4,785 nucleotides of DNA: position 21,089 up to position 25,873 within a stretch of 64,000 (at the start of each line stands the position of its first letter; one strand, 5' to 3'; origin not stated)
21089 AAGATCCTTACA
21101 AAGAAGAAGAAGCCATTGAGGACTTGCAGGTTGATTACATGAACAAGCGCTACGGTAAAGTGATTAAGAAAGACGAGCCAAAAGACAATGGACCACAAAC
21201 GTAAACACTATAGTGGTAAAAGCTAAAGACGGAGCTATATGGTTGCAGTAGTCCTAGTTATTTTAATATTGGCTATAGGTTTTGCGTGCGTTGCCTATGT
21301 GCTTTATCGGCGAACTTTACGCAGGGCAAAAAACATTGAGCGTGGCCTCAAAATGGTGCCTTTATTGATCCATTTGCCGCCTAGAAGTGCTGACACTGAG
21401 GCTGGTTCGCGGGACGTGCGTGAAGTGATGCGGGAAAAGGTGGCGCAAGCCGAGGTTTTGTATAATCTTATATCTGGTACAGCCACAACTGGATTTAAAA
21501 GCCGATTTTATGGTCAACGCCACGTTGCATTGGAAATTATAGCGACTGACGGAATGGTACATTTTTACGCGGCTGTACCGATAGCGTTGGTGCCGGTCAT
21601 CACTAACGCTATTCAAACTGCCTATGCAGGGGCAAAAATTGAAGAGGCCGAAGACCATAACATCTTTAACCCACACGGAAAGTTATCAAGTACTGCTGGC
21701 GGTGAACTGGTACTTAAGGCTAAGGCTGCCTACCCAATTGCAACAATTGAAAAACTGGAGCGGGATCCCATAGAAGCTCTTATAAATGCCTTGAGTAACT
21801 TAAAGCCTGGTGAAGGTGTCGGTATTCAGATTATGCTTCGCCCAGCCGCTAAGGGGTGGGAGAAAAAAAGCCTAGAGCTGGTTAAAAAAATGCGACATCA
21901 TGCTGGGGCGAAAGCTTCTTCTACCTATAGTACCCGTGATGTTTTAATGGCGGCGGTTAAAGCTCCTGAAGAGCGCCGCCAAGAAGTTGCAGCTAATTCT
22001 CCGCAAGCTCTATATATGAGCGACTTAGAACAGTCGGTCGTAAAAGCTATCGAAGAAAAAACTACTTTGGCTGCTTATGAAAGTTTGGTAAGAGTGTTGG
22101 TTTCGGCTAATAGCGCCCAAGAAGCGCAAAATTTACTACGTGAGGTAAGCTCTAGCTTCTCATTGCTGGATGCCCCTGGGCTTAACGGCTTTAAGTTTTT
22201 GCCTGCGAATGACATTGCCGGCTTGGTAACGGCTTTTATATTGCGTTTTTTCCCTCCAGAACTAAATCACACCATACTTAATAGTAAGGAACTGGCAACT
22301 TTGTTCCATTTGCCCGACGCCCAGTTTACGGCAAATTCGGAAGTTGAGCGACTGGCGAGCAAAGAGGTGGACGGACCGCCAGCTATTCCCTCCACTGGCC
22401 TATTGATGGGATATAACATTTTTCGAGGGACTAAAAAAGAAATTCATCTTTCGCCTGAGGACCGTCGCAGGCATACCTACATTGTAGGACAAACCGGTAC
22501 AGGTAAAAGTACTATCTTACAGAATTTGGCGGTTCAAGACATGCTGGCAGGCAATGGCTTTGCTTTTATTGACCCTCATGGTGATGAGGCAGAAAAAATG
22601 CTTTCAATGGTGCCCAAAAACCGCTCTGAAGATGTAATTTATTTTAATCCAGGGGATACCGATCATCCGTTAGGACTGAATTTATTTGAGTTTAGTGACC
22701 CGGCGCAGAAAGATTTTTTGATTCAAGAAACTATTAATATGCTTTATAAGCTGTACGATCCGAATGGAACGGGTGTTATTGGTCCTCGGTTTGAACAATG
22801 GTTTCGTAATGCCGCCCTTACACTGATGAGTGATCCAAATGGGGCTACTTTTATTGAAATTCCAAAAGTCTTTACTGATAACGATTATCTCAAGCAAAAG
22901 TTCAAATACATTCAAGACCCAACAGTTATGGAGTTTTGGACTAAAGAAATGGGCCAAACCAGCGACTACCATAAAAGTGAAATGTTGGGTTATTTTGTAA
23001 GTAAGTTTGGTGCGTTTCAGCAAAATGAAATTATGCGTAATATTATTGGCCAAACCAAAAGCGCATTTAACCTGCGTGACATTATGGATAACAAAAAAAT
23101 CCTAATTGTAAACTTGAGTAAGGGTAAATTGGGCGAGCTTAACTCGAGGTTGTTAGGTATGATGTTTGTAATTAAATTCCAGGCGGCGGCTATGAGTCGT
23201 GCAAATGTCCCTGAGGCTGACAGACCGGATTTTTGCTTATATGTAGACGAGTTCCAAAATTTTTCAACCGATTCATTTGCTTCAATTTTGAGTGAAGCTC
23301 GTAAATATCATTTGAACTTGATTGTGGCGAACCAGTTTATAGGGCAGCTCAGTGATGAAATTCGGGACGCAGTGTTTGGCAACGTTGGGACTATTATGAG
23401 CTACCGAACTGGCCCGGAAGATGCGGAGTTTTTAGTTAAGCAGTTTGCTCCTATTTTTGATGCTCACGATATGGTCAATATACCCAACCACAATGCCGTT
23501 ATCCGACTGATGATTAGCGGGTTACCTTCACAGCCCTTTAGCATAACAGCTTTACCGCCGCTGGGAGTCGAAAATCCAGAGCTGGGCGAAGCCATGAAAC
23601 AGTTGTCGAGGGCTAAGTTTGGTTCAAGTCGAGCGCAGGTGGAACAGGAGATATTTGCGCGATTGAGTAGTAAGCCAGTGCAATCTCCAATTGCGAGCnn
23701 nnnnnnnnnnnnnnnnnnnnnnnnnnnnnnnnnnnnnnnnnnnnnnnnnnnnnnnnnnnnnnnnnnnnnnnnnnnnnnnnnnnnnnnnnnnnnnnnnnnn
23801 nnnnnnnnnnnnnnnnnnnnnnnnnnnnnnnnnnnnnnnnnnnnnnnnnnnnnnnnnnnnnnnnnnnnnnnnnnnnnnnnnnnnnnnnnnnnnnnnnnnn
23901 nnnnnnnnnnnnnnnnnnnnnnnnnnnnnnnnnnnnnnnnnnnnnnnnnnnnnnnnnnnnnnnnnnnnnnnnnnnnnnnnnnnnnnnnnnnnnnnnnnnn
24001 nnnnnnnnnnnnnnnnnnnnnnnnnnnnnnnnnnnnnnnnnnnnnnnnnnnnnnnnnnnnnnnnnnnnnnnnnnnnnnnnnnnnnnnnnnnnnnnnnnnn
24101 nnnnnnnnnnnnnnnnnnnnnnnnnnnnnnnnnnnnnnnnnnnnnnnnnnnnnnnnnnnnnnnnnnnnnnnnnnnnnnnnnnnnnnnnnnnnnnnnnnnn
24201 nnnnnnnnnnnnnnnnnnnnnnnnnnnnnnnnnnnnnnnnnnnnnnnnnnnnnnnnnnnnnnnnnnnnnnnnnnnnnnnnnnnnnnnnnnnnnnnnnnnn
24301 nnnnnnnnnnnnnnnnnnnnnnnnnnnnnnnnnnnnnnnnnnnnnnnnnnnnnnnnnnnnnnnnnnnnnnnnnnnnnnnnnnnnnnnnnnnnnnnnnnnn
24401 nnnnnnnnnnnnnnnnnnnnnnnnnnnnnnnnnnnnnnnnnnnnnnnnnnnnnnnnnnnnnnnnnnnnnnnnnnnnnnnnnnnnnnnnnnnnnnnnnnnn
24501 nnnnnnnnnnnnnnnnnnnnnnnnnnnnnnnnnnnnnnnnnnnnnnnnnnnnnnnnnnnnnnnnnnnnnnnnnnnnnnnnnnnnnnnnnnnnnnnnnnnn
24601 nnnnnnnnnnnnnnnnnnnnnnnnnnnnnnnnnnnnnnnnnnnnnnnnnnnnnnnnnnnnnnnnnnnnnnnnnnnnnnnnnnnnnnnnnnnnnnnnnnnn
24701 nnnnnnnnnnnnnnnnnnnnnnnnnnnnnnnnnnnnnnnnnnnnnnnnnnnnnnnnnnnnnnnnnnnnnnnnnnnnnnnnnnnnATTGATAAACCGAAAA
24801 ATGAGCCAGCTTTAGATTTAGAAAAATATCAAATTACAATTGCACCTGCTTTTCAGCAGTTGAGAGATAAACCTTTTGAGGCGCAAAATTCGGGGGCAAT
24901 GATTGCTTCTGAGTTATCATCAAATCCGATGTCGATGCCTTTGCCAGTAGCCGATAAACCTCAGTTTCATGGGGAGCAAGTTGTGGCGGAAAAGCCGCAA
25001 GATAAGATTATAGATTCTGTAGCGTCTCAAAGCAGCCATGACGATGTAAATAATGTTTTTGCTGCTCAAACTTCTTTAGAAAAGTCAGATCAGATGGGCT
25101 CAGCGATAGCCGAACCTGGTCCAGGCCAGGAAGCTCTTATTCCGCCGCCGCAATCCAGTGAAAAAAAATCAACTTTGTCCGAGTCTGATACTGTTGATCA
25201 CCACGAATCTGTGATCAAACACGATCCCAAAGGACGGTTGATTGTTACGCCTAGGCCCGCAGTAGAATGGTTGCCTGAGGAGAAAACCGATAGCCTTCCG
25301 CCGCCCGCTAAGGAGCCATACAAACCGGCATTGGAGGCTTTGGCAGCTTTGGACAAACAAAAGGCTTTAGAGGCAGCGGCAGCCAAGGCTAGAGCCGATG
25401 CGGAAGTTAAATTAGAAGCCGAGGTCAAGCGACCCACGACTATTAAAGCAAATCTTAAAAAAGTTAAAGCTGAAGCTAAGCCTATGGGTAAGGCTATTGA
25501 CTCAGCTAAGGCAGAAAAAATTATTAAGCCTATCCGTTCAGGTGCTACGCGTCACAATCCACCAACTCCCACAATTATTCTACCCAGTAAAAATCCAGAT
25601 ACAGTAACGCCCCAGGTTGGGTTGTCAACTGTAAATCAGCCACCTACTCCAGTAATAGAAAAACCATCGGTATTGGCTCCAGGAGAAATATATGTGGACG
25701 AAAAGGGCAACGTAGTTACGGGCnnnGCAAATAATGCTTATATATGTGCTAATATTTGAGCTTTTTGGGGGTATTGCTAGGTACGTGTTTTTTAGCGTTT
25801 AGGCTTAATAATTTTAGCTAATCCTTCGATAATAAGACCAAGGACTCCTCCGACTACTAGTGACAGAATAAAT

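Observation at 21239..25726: Giant coupling-protein-like ATPase whose linker is encoded by a perfect (CACACC)30 microsatellite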

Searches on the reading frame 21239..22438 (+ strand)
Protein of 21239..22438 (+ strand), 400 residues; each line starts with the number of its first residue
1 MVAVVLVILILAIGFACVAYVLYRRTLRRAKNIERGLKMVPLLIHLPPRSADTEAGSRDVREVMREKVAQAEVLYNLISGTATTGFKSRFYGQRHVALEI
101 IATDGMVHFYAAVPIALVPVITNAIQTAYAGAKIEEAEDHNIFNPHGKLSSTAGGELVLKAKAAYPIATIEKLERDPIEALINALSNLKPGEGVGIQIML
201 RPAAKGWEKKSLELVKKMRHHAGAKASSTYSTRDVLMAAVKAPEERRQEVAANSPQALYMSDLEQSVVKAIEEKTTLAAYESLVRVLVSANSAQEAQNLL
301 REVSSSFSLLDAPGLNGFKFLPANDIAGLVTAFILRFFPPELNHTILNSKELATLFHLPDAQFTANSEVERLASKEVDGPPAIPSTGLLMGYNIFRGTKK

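Call 17: search_protein_families(library=pfam, proteins=[window:21239-22438:+], max_evalue=1)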
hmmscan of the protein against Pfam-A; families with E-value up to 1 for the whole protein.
window:21239-22438:+ (400 aa): 2 families
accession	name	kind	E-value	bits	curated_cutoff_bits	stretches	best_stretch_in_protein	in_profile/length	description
PF13796.11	Sensor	-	0.074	13.5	28.2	1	1-83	19-101/162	Putative sensor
PF25058.1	ARM_TT21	-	0.16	12.3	27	1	234-308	28-88/155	Tetratricopeptide repeat protein 21 ARM repeat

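Call 70: search_protein_representatives(protein=window:21344-22378:+)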
Query: 345 residues. Proteins with E-value up to 0.001 (for the whole library): 1212; up to 1e-10: 444; up to 1e-30: 57. The best 150 are listed.
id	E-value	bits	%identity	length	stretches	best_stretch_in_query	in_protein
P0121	5.9e-128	443.0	61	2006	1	1-345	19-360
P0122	5.0e-126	436.7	61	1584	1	1-345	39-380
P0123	4.0e-124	430.5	60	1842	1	1-345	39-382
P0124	1.4e-122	425.3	59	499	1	1-345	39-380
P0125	1.7e-122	425.1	58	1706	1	1-345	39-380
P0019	1.9e-121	421.7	58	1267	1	1-345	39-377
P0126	3.1e-121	421.0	59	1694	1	1-345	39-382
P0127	3.0e-120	417.7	59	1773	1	1-345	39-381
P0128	1.0e-117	409.4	59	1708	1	4-345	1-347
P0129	2.9e-116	404.6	57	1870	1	1-345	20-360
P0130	2.2e-110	385.3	55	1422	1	1-345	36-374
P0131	2.5e-110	385.1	55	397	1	1-345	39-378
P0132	7.3e-110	383.6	54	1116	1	1-345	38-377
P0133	3.9e-107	374.6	52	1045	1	1-345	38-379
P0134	7.5e-84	298.2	59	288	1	1-246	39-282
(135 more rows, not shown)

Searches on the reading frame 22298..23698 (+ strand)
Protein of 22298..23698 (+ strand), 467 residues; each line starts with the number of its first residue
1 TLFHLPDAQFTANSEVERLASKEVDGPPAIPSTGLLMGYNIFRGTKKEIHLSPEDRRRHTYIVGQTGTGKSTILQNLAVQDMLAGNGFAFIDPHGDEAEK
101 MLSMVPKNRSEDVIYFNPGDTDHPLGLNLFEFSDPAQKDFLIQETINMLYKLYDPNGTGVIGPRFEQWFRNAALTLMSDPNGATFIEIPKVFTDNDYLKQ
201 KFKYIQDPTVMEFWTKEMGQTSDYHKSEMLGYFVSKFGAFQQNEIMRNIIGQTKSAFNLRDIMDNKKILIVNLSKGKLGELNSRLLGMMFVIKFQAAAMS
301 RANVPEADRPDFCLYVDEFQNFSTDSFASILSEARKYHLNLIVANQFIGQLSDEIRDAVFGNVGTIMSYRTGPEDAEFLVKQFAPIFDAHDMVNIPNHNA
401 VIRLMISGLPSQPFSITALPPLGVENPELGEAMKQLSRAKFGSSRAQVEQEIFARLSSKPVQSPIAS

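Call 17: search_protein_families(library=pfam, proteins=[window:22298-23698:+], max_evalue=1)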
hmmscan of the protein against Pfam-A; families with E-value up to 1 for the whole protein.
window:22298-23698:+ (467 aa): 23 families
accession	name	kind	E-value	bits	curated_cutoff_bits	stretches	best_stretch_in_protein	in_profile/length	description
PF13401.12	AAA_22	-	1.9e-05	25.4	27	1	56-94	4-42/130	AAA domain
PF01935.23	DUF87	-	9.9e-05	23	23.2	1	57-143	23-103/220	Helicase HerA, central domain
PF10412.15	TrwB_AAD_bind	-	0.00013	21.4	20.5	1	49-118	7-70/387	Type IV secretion-system coupling protein DNA-binding domain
PF24389.1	ORC-CDC6-like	-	0.00016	21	27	1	56-82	31-57/571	ORC-CDC6-like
PF25199.1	nSTAND_NTPase5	-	0.00073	19.8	34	1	47-99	30-84/145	Novel STAND NTPase 5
PF13555.12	AAA_29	-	0.00095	19.3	27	1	48-75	16-40/61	P-loop containing region of AAA domain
PF12775.13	AAA_7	-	0.0021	18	25.8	1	56-79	32-54/181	P-loop containing dynein motor region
PF20720.3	nSTAND3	-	0.0022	18.2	27.2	1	57-116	17-71/155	Novel STAND NTPase 3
PF13476.12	AAA_23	-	0.0035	18.4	27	1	38-75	6-37/201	AAA domain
PF12696.13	TraG-D_C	-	0.0042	17.4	22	1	314-370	4-65/126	TraM recognition site of TraD and TraG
PF01580.24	FtsK_SpoIIIE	-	0.0057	16.6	24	1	38-77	23-59/221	FtsK/SpoIIIE family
PF13175.12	AAA_15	-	0.0075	16.4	32.1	1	42-78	11-44/374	AAA ATPase domain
PF13191.12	AAA_16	-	0.01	16.8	32.6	1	56-78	23-45/167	AAA ATPase domain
PF05872.18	HerA_C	-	0.011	14.8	22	1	46-93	10-57/502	Helicase HerA-like C-terminal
PF13604.12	AAA_30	-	0.02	15.1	27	1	55-80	16-41/191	AAA domain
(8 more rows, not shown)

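Call 90: search_dna_similar(query=window:22298-23698:+, collection=plasmids, mode=protein, max_evalue=0.001, max_rows=25)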
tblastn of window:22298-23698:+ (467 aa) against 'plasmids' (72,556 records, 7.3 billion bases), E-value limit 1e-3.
Records with a match: 392; places in all: 402; records where one place covers at least 80% of the query: 157.
Best place of each record, by identity: <60% 392.
By first word of the organism name: Bacillus 112; Streptomyces 55; Staphylococcus 32; Pseudomonas 24; Sulfolobus 12; Natrinema 12; Lactobacillus 12; Haladaptatus 10; Priestia 9; Clostridium 8; and 65 more.
By predicted mobility (MOB-suite, as given by PLSDB): non-mobilizable 316; mobilizable 63; conjugative 13.
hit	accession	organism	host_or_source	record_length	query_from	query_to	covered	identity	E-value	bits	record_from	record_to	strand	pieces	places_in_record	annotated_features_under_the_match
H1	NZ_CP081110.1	Sulfitobacter mediterraneus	-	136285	33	419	83%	37.2%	4e-72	254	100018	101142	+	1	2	type IV secretion system DNA-binding domain-containing protein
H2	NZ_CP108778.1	Embleya sp. NBC_00896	-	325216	2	442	94%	28.9%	5e-56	208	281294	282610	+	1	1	type IV secretory system conjugative DNA transfer family protein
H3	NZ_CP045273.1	Priestia megaterium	pure culture,Paper surface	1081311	56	463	84%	31.7%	7e-14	225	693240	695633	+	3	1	none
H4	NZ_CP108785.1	Embleya sp. NBC_00888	-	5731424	44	445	86%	29.1%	2e-52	197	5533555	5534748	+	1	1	none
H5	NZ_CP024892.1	Rhodococcus ruber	cell culture,activated sludge from ...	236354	49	417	79%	31.5%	5e-59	217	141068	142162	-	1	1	DUF87 domain-containing protein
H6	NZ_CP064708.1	Bradyrhizobium sp. 131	Acmispon strigosus,cell culture,root ...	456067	48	421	80%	30.6%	1e-57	213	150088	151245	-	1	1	type IV secretion system DNA-binding domain-containing protein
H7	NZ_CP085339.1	Haladaptatus halobius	cell culture,saline soil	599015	1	452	97%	25.2%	2e-28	126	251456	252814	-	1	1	type IV secretion system DNA-binding domain-containing protein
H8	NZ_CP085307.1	Haladaptatus pallidirubidus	cell culture,saline soil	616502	1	452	97%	25.1%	2e-27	123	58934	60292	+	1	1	type IV secretion system DNA-binding domain-containing protein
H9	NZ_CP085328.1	Haladaptatus salinisoli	cell culture,saline soil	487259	1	452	97%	25.1%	3e-27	123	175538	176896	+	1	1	type IV secretion system DNA-binding domain-containing protein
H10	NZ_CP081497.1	Streptomyces sp. BHT-5-2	whole organism,plant soil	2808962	44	421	81%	29.9%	1e-48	186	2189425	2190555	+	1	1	none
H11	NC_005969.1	Sulfolobus tengchongensis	acidic hot spring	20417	25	450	91%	25.9%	2e-18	96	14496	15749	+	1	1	DUF87 domain-containing protein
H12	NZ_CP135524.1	Halomontanus rarus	Salt lake,Salt lake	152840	12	421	88%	26.7%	2e-23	111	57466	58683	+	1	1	type IV secretory system conjugative DNA transfer family protein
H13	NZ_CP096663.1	Halorussus limi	cell culture,saline soil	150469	35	443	88%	26.7%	2e-32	138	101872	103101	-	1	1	TraM recognition domain-containing protein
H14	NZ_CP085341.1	Haladaptatus halobius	cell culture,saline soil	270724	37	451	89%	26.3%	7e-29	128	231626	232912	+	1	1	type IV secretion system DNA-binding domain-containing protein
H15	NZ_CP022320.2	Bacillus altitudinis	whole organism,air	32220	2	467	100%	23.4%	2e-22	108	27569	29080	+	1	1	ABC transporter ATP-binding protein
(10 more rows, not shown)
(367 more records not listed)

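Call 91: get_annotated_region(hit=H1, flank=7000)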
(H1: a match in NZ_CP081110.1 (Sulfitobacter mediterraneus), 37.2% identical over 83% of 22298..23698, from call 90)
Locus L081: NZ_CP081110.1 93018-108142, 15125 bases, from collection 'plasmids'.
description: Sulfitobacter mediterraneus strain M342 plasmid unnamed1, complete sequence
organism: Sulfitobacter mediterraneus (NCBI taxid 83219)
taxonomy: Bacteria; Pseudomonadota; Alphaproteobacteria; Rhodobacterales; Roseobacteraceae; Sulfitobacter; Sulfitobacter mediterraneus
host: -; source: -; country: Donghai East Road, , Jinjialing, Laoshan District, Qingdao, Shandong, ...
typing (MOB-suite, as given by PLSDB): non-mobilizable
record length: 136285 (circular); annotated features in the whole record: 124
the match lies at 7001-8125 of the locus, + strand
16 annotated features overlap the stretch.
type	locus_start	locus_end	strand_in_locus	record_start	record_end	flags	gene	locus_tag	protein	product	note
CDS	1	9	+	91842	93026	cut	repA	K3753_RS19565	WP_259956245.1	plasmid partitioning protein RepA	-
CDS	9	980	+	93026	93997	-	repB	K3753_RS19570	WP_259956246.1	plasmid partitioning protein RepB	-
CDS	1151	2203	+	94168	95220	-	-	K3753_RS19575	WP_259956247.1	helix-turn-helix domain-containing protein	-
CDS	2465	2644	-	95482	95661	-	-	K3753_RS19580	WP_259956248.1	hypothetical protein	-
CDS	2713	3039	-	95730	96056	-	-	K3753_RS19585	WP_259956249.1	hypothetical protein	-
CDS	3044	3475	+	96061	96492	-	-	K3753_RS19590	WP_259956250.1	hypothetical protein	-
CDS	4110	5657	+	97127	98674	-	-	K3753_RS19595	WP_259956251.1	recombinase family protein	GO:0006310 - DNA recombination [Evidence IEA]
CDS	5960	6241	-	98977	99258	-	-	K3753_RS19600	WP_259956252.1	hypothetical protein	-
CDS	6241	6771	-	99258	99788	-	-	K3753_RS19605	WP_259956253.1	DUF3768 domain-containing protein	-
CDS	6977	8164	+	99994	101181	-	-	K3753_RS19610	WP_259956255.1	type IV secretion system DNA-binding domain-containing protein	-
CDS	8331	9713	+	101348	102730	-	-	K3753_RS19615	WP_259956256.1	transposase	GO:0006313 - DNA transposition [Evidence IEA]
CDS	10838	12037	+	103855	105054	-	-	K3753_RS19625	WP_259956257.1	IS91 family transposase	-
CDS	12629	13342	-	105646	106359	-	-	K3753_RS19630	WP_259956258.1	alpha/beta hydrolase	-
CDS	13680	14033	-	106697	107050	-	-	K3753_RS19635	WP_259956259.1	hypothetical protein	-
CDS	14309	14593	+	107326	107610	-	-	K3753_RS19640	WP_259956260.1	hypothetical protein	-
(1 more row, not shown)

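Call 92: get_annotated_region(hit=H5, flank=7000)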
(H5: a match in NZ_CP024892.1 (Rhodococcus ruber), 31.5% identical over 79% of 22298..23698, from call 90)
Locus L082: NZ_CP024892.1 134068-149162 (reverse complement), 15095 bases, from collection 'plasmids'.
description: Rhodococcus ruber strain YYL plasmid pYYL1.1, complete sequence
organism: Rhodococcus ruber (NCBI taxid 1830)
taxonomy: Bacteria; Actinomycetota; Actinomycetes; Mycobacteriales; Nocardiaceae; Rhodococcus; Rhodococcus ruber
host: -; source: cell culture,activated sludge from pharmaceutical waste in Shaoxing China; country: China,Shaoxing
typing (MOB-suite, as given by PLSDB): conjugative; relaxase MOBF; mating-pair formation MPF_T
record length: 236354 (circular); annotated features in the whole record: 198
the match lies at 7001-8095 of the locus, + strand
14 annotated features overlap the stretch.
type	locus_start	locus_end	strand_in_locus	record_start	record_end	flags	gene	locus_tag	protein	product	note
CDS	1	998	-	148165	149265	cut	-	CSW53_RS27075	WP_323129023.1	hypothetical protein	-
CDS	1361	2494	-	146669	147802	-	-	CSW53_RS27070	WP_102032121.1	IS630 family transposase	-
CDS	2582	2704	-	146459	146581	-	-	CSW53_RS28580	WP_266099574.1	hypothetical protein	-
CDS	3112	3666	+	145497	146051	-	-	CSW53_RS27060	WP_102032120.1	CYTH domain-containing protein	-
CDS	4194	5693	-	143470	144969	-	-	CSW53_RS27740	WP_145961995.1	hypothetical protein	-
CDS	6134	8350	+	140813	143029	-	-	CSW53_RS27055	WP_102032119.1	DUF87 domain-containing protein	-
CDS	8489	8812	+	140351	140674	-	-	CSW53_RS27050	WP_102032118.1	DUF5663 domain-containing protein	-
CDS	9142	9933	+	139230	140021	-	-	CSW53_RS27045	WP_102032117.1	hypothetical protein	-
CDS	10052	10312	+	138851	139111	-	-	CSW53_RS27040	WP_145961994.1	hypothetical protein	-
CDS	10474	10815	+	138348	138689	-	-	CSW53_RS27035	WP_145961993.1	hypothetical protein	-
CDS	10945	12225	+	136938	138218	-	-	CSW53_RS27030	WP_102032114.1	hypothetical protein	-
CDS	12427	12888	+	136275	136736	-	-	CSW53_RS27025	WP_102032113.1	hypothetical protein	-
CDS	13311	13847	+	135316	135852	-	-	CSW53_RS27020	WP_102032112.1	NYN domain-containing protein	-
CDS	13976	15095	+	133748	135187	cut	-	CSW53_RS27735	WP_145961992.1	hypothetical protein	-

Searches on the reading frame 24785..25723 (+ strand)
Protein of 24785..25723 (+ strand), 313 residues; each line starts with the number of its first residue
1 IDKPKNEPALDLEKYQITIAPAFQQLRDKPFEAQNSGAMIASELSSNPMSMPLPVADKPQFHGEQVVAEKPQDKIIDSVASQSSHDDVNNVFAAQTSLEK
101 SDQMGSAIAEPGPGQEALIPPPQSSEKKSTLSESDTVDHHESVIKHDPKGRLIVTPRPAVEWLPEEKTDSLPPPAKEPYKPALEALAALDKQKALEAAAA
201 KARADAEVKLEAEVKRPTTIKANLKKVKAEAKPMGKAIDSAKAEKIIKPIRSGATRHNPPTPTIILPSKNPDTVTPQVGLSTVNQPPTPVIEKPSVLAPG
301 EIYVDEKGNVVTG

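Call 30: find_related_loci(query=window:24785-25723:+, collection=metagenome_contigs, flank=6000)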
Query window:24785-25723:+ (313 aa) in metagenome_contigs; peptide patterns used: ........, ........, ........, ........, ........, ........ (x = any residue, [..] = any of these).
126 stretches matched a pattern, but none encodes a relative of the query by tblastn (E <= 1e-3).
